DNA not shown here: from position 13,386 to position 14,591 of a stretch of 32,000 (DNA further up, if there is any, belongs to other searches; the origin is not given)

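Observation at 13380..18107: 18-30% GC foreign cassette(s) inside a 60-68% GC glycan locus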

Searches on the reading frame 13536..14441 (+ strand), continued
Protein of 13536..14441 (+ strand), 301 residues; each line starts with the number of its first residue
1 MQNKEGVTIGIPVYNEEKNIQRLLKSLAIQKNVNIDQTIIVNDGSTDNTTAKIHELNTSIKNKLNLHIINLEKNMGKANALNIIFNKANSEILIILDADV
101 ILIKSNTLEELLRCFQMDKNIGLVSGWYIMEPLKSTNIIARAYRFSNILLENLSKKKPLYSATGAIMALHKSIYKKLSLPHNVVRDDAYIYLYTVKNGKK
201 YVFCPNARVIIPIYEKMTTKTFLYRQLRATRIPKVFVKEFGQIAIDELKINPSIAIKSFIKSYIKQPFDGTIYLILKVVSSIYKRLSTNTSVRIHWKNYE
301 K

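Call 88: fold_search(model_id=the predicted structure, library=pdb)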
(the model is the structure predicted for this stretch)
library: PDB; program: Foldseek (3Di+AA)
matches with E <= 10: 1404; with E <= 0.001: 465
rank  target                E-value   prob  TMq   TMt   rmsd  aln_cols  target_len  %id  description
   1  6yv7_B                4.8e-14  1.00  0.60  0.53  10.4       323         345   18  Mannosyltransferase PcManGT from Pyrobaculum calidifontis (released 2020-07-22)
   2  6yv7_A                5.4e-13  1.00  0.62  0.55   9.5       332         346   18  Mannosyltransferase PcManGT from Pyrobaculum calidifontis (released 2020-07-22)
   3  8snc_A                1.3e-11  1.00  0.64  0.41   7.8       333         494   15  Chlorella virus Hyaluronan Synthase bound to GlcA extended GlcNAc primer (released 2024-05-01)
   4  6h2n_C                1.4e-11  1.00  0.54  0.52  12.2       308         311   18  TarP-UDP-GlcNAc-Mg (released 2018-09-26)
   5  9yq4_A                1.6e-11  1.00  0.63  0.40  11.7       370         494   14  Chlorella virus hyaluronan synthase bound to a proofreading UDP-GlcA (released 2025-12-10)
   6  6h21_B                2.3e-11  1.00  0.52  0.50  13.1       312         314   18  TarP-UDP-GlcNAc-Mn (released 2018-09-26)
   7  9yq5_A                2.9e-11  1.00  0.63  0.40  11.6       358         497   16  Chlorella virus hyaluronan synthase bound to an inserted UDP-GlcA (released 2025-12-10)
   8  5tzi                  3.6e-11  1.00  0.48  0.43  12.0       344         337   16  Crystal structure of S. aureus TarS 1-349 (released 2017-01-04)
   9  7sp7_A                4.8e-11  1.00  0.58  0.37   9.9       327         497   17  Chlorella virus hyaluronan synthase inhibited by UDP (released 2022-04-06)
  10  4dec                  7.7e-11  1.00  0.49  0.51   7.9       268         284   14  Crystal structure of glucosyl-3-phosphoglycerate synthase from Mycobacterium tuberculosis in complex with Mn2+, uridine- (released 2012-06-06)
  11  6h4m_H                8.6e-11  1.00  0.55  0.52  12.1       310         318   18  TarP-UDP-GlcNAc-3RboP (released 2018-09-26)
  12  5juc                  9.1e-11  1.00  0.51  0.55   5.5       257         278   16  Crystal structure of glucosyl-3-phosphoglycerate synthase from Mycobacterium tuberculosis in complex with Mn2+, uridine- (released 2017-05-24)
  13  7sp8_A                9.1e-11  1.00  0.59  0.37   9.7       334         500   17  Chlorella virus Hyaluronan Synthase bound to UDP-GlcNAc (released 2022-04-06)
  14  6hnq_B                9.1e-11  1.00  0.55  0.52  12.1       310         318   18  TarP-6RboP-(CH2)6NH2 (released 2018-10-24)
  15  9omh_A                9.1e-11  1.00  0.51  0.55  10.6       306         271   15  WrtF fucosyltransferase - Apo (released 2025-10-29)
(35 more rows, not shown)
